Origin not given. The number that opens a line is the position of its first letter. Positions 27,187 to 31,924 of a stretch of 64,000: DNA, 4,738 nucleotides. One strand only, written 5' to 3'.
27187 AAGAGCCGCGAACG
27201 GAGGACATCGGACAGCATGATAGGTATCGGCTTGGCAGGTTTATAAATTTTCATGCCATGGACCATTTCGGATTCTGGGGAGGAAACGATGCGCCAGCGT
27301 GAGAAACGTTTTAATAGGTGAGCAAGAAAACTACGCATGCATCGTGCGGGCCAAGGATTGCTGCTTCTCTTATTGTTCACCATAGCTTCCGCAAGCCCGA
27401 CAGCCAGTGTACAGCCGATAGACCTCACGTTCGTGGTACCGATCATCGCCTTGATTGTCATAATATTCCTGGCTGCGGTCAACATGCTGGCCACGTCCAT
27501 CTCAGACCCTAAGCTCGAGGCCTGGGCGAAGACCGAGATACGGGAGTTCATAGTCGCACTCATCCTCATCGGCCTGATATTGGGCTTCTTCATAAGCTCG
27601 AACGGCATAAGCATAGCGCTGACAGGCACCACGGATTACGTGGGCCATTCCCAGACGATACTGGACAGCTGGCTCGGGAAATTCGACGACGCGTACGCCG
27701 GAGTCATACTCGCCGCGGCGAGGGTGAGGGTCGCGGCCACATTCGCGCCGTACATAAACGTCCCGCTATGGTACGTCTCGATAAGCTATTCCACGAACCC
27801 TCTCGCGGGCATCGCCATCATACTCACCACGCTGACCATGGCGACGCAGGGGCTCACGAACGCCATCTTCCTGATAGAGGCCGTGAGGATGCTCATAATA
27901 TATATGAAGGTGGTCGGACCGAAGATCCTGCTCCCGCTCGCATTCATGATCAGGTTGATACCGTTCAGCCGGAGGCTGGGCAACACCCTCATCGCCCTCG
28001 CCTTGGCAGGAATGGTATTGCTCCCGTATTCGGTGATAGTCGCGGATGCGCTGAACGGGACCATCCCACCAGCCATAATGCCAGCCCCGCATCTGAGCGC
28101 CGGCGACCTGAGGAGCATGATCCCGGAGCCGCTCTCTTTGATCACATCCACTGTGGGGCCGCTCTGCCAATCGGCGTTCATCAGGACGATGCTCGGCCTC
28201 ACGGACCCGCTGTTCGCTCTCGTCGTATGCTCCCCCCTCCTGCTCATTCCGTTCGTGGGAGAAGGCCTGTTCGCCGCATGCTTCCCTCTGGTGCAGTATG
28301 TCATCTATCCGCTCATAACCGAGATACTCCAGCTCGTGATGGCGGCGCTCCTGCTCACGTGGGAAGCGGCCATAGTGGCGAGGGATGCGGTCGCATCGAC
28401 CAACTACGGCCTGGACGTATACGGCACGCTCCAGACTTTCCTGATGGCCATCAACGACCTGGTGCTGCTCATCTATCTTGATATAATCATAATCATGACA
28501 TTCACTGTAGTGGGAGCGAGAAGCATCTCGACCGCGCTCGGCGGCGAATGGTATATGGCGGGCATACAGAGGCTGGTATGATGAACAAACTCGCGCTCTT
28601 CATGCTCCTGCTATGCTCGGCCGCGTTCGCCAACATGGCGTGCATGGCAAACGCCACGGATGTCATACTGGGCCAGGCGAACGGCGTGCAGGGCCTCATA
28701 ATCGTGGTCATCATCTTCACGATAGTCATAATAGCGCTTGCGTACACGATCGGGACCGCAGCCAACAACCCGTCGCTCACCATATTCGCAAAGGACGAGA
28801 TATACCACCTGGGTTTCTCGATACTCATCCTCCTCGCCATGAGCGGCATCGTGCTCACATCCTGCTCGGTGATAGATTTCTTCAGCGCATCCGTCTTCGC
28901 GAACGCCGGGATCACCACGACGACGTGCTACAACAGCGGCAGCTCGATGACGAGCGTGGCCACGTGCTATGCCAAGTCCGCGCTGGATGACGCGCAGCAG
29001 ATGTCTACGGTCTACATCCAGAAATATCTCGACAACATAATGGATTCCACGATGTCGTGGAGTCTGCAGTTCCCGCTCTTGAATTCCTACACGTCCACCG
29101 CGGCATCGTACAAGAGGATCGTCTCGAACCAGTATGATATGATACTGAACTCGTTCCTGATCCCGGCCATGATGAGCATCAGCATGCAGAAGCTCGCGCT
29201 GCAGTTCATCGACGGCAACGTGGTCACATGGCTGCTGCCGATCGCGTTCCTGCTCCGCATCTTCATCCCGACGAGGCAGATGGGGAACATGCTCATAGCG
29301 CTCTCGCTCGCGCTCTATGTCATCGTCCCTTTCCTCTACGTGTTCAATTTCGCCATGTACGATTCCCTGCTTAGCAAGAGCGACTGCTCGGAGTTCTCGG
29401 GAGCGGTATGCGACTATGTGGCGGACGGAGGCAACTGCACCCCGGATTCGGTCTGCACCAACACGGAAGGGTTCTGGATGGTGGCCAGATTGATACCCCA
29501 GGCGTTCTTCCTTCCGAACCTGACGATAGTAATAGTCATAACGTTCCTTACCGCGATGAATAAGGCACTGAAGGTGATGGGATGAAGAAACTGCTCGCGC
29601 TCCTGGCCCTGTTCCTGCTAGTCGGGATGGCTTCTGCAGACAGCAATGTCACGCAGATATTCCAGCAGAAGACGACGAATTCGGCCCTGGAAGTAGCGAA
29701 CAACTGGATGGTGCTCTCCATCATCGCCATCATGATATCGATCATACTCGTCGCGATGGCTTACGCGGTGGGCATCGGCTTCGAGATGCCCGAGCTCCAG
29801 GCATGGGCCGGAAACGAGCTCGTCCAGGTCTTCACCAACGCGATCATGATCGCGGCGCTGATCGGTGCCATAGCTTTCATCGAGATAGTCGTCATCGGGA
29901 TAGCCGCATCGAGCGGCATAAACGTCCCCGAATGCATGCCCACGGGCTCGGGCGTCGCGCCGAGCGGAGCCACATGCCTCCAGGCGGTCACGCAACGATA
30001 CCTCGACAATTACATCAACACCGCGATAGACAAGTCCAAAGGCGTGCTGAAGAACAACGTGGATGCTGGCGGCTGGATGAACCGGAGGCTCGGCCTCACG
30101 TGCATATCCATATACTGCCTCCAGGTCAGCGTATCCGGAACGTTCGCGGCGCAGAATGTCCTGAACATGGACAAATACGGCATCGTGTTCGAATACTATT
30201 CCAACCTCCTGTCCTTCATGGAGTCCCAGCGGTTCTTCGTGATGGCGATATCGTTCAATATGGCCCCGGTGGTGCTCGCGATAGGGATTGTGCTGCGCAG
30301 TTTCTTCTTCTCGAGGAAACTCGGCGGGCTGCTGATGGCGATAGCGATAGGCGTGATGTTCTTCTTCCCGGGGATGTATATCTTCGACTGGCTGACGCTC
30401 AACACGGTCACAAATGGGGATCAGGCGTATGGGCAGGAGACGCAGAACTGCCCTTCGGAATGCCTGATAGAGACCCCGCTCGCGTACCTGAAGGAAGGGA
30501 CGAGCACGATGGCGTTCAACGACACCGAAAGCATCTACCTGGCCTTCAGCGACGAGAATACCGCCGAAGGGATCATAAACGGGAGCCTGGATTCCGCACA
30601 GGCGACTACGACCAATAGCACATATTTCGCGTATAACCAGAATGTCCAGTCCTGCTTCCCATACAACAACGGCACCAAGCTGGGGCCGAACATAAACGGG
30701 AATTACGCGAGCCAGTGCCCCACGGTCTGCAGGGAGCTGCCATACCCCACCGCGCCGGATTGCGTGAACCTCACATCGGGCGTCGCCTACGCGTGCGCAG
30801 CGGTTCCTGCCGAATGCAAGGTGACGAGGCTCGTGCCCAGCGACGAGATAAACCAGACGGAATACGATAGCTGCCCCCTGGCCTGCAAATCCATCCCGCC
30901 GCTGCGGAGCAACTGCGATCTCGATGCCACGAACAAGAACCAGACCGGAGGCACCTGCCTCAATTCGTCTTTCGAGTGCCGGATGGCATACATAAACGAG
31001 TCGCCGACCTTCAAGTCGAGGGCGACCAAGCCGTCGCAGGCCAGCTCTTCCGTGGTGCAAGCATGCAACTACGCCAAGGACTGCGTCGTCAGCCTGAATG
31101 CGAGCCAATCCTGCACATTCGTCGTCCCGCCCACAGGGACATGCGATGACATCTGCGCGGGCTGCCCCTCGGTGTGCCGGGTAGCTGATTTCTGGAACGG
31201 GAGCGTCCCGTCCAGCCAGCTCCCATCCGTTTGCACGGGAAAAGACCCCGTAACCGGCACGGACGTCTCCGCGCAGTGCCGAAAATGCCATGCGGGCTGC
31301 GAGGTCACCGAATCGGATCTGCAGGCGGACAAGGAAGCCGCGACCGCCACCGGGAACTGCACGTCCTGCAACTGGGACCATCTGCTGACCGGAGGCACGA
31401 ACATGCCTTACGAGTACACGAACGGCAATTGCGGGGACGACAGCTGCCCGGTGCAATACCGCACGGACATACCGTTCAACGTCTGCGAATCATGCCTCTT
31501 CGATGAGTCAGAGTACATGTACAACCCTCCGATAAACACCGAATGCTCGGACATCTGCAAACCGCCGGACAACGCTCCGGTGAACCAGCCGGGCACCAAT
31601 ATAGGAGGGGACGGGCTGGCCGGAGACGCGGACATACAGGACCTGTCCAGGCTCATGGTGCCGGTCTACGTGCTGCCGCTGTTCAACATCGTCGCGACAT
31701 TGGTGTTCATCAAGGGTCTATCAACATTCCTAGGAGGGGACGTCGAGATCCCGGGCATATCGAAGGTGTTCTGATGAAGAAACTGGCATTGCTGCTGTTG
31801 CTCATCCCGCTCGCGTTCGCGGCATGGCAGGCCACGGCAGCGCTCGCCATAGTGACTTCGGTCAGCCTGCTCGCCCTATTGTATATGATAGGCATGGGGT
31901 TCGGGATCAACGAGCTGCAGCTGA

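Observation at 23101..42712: A roughly 19-kb divergent locus is a candidate undescribed archaeal cell-envelope system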

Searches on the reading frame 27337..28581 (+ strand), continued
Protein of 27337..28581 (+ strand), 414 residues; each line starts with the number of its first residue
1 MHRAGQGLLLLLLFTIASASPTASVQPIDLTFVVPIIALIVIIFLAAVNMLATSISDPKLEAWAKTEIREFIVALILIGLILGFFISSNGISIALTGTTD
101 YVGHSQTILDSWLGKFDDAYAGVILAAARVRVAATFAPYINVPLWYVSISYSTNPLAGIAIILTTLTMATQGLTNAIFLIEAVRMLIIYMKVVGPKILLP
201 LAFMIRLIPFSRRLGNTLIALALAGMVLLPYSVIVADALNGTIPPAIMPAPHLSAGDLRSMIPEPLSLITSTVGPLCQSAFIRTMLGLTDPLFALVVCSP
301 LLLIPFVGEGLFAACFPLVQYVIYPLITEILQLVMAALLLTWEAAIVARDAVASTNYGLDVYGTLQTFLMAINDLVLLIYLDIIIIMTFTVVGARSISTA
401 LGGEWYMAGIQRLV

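Call 71: list_cluster_members(proteins=[P0204, P0211, P0223, P0247, P0248, P0267, P0282, P0294, P0304, P0339])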
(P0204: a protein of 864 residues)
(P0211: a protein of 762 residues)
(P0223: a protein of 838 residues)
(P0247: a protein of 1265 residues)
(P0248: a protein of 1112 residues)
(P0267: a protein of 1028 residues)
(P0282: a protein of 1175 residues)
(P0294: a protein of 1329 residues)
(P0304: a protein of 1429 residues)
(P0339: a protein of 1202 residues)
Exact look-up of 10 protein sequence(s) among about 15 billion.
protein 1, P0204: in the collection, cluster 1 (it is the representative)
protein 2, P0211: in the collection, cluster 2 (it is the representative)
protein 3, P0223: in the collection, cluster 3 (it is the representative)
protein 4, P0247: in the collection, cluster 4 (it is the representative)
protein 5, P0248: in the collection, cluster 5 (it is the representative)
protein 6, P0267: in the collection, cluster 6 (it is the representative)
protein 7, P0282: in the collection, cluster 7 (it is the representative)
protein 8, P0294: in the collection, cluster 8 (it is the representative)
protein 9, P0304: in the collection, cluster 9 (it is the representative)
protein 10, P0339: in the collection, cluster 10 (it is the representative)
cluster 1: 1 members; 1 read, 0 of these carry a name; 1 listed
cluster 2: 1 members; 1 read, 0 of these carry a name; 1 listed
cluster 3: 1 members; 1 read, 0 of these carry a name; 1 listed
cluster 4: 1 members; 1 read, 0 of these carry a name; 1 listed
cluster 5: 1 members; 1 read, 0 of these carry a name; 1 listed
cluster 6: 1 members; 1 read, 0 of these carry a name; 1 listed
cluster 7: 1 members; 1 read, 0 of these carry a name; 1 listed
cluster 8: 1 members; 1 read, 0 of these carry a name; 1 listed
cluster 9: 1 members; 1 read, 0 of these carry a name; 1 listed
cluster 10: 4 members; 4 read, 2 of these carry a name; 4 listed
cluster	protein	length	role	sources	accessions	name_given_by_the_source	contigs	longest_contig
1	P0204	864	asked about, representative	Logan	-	-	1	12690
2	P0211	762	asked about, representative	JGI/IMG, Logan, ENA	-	-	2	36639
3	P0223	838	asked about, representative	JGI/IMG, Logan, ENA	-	-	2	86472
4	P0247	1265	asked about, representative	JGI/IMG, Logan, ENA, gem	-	-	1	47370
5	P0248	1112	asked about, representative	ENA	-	-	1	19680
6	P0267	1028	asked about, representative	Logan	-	-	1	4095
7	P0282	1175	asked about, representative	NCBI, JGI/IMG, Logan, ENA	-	-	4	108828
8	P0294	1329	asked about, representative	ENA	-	-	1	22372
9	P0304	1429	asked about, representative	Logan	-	-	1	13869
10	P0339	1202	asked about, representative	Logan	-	-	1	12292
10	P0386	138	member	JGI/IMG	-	hypothetical protein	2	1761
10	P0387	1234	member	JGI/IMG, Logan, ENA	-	hypothetical protein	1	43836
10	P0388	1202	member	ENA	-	-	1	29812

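Call 73: find_homologous_proteins(query=A6, max_evalue=0.001)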
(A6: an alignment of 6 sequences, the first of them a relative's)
Query A6 (6 sequences) (404 aa, profile of the alignment): 7 proteins with E <= 0.001 among 8000 candidates.
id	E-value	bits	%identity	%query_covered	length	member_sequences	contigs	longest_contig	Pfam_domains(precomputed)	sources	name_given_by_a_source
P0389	4.9e-100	354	27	12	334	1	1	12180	-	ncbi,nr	ncbi:MAG: hypothetical protein PHU63_01725 [Candidatus ainarchaeum sp.]|nr:hypothetical protein [Can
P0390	5.9e-97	343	100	100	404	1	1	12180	-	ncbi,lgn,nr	ncbi:MAG: hypothetical protein PHU63_01740 [Candidatus ainarchaeum sp.]|nr:hypothetical protein [Can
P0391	3.7e-57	212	56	97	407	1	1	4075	-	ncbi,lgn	-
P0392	1.0e-52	198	58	96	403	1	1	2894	-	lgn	-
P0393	1.7e-50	191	58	96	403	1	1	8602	-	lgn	-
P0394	4.1e-44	170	52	99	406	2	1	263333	-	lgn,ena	-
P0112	4.0e-21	94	28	58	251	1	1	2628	-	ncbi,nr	ncbi:hypothetical protein HZC07_01610 [Candidatus Micrarchaeota archaeon]|nr:hypothetical protein [C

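Call 78: fold_search(model_id=the predicted structure, library=viral)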
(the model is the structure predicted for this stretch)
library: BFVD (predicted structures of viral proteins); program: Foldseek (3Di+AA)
matches with E <= 10: 230; with E <= 0.001: 0
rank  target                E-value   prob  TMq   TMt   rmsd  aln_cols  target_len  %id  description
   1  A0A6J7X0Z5            4.8e-02  0.75  0.19  0.15  51.7       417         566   11  Uncharacterized protein [uncultured Caudovirales phage]
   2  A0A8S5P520            2.7e-01  0.23  0.17  0.14  42.9       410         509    8  Uncharacterized protein (Fragment) [Siphoviridae sp. ct58H1]
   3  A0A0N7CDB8            2.9e-01  0.51  0.22  0.20  26.1       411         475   11  Uncharacterized protein [Salmonella phage 38]
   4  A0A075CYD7            2.9e-01  0.25  0.12  0.11  37.2       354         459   12  Membrane protein EE49 [Elephant endotheliotropic herpesvirus 5]
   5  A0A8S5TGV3            3.2e-01  0.21  0.15  0.09  24.1       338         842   12  Uncharacterized protein [Myoviridae sp. ctIty1]
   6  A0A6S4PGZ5            3.6e-01  0.13  0.13  0.10  40.3       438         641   12  T10G3.5 [uncultured phage_MedDCM-OCT-S39-C11]
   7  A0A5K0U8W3            3.8e-01  0.14  0.14  0.10  31.0       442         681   10  ABC transporter domain-containing protein [Yasminevirus sp. GU-2018]
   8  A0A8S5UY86            4.0e-01  0.20  0.15  0.13  41.9       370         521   11  Hint [Phage sp. ctKtV17]
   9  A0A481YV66            4.1e-01  0.21  0.17  0.13  28.8       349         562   16  ABC transporter [Marseillevirus LCMAC103]
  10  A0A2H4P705            5.6e-01  0.10  0.12  0.07  59.1       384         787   12  GDSL-like lipase [Pseudomonas phage nickie]
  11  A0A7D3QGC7            5.8e-01  0.08  0.10  0.09  37.9       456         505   11  (no name in the UniProt tables at hand)
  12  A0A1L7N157            6.3e-01  0.06  0.10  0.09  45.3       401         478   11  Uncharacterized protein [Ralstonia phage RP12]
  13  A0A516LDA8            6.6e-01  0.14  0.17  0.13  41.6       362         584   11  (no name in the UniProt tables at hand)
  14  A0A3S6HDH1            6.6e-01  0.08  0.12  0.05  34.7       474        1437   14  (no name in the UniProt tables at hand)
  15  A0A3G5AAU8            6.9e-01  0.14  0.12  0.19  28.7       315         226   11  Uncharacterized protein [Hyperionvirus sp.]
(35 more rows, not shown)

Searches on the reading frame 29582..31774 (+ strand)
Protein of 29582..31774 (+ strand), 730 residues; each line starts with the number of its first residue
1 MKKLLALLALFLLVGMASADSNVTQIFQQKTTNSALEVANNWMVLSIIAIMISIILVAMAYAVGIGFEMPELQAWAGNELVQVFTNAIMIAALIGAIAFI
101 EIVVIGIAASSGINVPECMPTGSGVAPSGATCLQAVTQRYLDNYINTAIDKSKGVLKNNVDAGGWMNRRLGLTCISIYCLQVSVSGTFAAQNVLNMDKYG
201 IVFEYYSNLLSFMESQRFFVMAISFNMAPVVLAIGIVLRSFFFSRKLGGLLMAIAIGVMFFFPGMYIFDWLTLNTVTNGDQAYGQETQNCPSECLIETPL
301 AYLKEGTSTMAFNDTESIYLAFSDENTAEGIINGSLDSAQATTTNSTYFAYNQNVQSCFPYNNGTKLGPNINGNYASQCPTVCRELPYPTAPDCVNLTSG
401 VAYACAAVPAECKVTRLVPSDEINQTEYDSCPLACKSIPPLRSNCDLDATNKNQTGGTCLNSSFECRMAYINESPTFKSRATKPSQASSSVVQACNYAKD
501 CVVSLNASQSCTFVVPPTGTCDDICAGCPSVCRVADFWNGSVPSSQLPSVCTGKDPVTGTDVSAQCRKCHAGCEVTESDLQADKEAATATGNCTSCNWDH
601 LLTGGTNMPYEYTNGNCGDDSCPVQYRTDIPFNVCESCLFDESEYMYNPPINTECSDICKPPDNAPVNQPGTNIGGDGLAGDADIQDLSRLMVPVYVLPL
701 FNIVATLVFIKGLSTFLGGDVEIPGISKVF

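Call 5: search_protein_families(library=pfam, proteins=[window:29582-31774:+], max_evalue=1)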
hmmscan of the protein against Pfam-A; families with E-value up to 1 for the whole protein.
window:29582-31774:+ (730 aa): 1 family
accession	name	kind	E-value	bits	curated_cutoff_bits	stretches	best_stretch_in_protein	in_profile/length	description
PF23032.1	GBD_ELAPOR1-like_3rd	-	0.22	11.8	27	0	577-598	18-39/150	ELAPOR1-like, galactose-binding domain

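Call 6: search_protein_families(library=ncbifam, proteins=[window:29582-31774:+], max_evalue=1)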
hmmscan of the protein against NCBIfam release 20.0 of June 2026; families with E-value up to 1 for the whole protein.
window:29582-31774:+ (730 aa): 0 families

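Call 68: search_protein_families(library=phrogs, proteins=[window:29582-31774:+], max_evalue=0.01)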
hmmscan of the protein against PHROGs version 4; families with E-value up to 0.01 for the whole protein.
window:29582-31774:+ (730 aa): 0 families

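Call 69: search_protein_families(library=padloc, proteins=[window:29582-31774:+], max_evalue=0.01)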
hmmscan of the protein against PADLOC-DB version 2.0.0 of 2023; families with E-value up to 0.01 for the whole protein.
window:29582-31774:+ (730 aa): 0 families
